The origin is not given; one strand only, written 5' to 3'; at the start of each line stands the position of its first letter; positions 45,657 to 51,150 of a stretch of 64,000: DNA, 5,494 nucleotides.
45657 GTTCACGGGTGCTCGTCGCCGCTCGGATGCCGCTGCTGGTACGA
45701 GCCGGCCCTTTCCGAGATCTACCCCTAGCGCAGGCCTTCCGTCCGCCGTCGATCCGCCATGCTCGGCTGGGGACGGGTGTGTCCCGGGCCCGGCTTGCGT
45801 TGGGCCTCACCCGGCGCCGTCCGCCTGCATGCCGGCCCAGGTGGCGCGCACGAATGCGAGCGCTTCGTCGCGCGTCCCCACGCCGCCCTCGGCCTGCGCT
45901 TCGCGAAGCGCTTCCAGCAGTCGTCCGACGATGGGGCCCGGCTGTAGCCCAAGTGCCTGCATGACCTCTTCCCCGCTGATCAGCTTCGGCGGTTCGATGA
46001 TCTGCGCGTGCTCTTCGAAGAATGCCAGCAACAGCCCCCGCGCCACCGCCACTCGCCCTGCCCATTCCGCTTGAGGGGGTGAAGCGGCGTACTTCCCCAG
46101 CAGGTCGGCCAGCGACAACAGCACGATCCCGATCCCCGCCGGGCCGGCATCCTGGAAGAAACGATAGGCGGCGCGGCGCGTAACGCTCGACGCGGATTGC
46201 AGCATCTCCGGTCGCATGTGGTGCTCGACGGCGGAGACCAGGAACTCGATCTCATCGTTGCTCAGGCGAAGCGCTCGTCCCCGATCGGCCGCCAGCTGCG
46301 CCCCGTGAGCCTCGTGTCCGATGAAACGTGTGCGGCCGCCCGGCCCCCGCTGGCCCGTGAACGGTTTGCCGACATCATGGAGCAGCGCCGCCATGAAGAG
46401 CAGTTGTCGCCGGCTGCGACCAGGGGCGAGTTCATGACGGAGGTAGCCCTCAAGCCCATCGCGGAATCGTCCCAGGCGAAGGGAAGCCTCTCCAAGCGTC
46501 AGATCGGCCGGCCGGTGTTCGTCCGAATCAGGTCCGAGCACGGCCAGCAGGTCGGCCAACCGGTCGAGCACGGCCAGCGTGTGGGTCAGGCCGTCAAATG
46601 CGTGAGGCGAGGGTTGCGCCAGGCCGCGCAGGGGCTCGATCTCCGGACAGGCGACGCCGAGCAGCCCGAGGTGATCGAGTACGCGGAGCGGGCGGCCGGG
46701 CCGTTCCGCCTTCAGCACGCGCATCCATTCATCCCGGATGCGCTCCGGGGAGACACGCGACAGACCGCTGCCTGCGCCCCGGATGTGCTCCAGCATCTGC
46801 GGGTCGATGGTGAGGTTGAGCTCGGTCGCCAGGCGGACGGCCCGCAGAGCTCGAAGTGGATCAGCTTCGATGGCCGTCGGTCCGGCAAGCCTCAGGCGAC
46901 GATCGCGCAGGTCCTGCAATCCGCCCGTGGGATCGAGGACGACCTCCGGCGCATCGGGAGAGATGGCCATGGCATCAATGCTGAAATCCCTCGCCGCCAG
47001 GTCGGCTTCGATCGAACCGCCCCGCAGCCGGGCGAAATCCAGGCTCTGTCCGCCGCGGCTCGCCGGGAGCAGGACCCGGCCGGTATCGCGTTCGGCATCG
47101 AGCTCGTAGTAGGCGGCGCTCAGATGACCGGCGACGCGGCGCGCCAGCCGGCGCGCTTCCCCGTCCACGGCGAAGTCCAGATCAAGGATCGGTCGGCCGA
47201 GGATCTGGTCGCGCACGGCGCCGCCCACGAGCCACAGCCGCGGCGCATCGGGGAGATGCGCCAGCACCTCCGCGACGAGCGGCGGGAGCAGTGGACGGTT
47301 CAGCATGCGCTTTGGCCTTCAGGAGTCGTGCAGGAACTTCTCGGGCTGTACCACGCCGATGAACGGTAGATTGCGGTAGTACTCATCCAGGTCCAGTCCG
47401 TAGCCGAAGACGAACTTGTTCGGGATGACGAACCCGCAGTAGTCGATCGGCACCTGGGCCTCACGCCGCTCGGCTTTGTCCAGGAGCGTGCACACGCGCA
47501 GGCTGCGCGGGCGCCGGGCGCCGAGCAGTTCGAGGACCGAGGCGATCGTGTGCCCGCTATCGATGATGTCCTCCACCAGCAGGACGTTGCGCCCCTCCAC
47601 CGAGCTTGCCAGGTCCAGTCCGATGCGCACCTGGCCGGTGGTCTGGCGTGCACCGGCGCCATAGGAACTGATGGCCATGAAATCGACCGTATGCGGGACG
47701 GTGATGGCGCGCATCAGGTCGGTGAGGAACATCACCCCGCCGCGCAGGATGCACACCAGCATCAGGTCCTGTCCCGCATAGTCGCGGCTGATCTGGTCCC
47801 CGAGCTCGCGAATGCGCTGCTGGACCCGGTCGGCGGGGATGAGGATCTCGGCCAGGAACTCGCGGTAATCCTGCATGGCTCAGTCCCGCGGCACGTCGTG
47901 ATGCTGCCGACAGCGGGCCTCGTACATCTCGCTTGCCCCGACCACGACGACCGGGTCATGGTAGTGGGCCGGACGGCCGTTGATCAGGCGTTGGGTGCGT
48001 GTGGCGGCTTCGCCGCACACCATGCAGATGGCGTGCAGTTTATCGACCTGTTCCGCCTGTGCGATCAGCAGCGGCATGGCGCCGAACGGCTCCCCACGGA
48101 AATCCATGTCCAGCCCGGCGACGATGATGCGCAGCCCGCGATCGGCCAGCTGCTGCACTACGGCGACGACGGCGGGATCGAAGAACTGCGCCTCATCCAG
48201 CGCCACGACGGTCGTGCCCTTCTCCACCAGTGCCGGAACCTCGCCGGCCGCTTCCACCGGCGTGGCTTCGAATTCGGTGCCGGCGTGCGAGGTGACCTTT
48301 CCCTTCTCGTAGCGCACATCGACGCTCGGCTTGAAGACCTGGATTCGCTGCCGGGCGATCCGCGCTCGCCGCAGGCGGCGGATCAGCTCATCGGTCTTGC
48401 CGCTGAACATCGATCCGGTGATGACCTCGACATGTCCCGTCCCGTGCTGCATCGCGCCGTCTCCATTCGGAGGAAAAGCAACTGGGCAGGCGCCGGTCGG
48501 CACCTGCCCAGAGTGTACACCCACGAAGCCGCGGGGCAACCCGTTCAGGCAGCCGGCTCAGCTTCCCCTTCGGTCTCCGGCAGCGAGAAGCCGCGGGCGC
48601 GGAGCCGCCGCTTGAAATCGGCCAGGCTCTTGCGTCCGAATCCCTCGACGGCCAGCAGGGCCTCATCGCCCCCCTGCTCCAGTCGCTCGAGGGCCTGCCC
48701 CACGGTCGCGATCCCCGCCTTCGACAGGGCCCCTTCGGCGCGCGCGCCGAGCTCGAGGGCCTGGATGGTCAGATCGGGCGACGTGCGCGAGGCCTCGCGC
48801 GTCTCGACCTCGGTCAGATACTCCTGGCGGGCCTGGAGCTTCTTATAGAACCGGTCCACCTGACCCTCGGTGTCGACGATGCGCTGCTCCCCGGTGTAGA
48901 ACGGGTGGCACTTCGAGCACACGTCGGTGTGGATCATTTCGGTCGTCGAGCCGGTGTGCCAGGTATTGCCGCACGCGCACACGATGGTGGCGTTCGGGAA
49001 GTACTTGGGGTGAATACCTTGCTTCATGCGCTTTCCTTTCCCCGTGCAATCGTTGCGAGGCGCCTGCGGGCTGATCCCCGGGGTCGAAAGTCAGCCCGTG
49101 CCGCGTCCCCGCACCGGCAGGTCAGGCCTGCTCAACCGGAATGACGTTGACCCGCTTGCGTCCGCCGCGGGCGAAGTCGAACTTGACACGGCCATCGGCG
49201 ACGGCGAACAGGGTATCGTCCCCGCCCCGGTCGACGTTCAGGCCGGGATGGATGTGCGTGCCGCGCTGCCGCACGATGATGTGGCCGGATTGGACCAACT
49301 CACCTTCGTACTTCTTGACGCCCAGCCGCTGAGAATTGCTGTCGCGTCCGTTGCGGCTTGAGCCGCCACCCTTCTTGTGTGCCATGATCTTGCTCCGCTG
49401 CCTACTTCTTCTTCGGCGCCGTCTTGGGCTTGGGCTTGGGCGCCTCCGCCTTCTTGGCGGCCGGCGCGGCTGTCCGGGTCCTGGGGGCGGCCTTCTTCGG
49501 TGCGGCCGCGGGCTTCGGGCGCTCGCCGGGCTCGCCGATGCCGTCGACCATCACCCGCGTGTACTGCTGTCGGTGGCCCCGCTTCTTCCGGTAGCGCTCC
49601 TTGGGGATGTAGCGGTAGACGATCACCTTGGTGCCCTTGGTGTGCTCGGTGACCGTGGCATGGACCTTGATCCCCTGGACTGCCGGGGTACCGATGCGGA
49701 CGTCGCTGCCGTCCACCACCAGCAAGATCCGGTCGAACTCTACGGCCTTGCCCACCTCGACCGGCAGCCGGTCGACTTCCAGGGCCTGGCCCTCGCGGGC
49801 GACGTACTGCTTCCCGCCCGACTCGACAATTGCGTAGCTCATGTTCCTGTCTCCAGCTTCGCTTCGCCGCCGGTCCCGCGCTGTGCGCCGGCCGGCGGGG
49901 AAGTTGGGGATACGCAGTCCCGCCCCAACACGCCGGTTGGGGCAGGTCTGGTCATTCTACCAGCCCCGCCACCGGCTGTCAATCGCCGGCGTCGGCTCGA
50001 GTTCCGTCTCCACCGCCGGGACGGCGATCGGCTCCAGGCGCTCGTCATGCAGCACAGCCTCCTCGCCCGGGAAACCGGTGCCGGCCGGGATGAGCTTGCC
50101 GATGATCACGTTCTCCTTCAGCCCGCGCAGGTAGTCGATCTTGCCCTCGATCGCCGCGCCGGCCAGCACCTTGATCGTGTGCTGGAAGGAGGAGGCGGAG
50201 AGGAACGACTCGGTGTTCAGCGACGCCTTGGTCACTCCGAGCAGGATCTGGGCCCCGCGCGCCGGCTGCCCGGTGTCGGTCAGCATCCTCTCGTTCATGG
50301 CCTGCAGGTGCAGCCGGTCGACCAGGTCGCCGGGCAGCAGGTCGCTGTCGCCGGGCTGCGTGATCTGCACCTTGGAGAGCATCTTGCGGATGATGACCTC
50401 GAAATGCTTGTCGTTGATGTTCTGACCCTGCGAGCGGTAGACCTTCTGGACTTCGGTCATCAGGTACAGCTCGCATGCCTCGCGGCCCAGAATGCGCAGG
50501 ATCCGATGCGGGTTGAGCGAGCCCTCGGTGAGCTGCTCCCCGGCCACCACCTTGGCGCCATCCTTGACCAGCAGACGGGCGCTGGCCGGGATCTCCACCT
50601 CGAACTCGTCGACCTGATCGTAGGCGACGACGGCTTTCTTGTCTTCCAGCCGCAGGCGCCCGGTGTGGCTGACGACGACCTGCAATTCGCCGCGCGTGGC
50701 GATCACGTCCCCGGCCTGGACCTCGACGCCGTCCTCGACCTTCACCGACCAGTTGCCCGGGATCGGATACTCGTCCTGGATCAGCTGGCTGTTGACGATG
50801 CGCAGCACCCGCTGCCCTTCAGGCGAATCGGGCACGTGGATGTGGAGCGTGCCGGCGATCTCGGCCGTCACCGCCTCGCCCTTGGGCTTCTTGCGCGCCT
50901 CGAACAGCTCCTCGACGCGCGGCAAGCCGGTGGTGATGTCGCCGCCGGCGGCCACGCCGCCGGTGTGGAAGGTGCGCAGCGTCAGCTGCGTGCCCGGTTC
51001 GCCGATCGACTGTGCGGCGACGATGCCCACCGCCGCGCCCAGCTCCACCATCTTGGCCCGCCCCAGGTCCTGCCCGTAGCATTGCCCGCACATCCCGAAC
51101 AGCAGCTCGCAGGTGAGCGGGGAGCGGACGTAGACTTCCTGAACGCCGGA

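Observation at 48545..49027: Ribosomal protein L31 fused to an RNA polymerase alpha-subunit C-terminal-domain-like module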

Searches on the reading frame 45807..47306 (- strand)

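Call 53: search_protein_families(library=pfam, proteins=[window:45807-47306:-], max_evalue=0.00001)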
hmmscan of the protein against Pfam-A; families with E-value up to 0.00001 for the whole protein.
window:45807-47306:- (499 aa): 4 families
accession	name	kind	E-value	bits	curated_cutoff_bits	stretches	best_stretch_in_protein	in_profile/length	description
PF01743.26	PolyA_pol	-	2.3e-17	64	23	1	24-139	1-126/126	Poly A polymerase head domain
PF12627.12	PolyA_pol_RNAbd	-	1.7e-11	44.1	22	1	164-224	1-61/64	Probable RNA and SrmB- binding site of polymerase A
PF01966.28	HD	-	7.1e-11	42.8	22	1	290-370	20-92/116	HD domain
PF13735.12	tRNA_NucTran2_2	-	2.4e-06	28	27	0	440-483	101-145/149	tRNA nucleotidyltransferase domain 2 putative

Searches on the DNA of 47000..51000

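Call 54: search_rna_families(source=window, start=47000, end=51000, threshold=evalue, max_evalue=0.1)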
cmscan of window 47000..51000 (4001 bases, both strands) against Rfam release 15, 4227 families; matches with E-value up to 0.1: 0.
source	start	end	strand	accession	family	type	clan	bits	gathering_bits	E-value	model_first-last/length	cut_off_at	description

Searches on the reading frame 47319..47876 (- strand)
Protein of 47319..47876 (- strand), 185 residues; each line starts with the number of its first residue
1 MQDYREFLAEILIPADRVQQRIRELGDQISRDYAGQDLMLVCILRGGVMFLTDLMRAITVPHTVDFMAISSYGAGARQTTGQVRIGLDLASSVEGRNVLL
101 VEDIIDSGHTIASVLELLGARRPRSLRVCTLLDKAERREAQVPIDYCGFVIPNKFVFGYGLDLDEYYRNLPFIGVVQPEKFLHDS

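Call 53: search_protein_families(library=pfam, proteins=[window:47319-47876:-], max_evalue=0.00001)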
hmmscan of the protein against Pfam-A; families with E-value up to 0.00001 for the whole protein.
window:47319-47876:- (185 aa): 1 family
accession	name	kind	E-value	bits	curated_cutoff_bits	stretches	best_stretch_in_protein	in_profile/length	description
PF00156.33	Pribosyltran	-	2e-29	102.4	26.3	1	18-162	11-156/158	Phosphoribosyl transferase domain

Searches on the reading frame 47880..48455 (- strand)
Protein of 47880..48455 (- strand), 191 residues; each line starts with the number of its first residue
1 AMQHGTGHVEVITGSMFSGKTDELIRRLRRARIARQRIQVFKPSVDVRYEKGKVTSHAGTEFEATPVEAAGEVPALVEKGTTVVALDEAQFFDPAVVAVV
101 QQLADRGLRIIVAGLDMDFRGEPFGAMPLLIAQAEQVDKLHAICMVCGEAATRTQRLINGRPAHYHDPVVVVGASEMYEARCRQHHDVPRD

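Call 53: search_protein_families(library=pfam, proteins=[window:47880-48455:-], max_evalue=0.00001)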
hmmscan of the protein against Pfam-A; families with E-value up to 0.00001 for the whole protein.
window:47880-48455:- (191 aa): 1 family
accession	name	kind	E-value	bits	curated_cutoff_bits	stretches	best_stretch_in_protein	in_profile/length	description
PF00265.24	TK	-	2.9e-51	174.3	20.6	1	7-186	1-176/176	Thymidine kinase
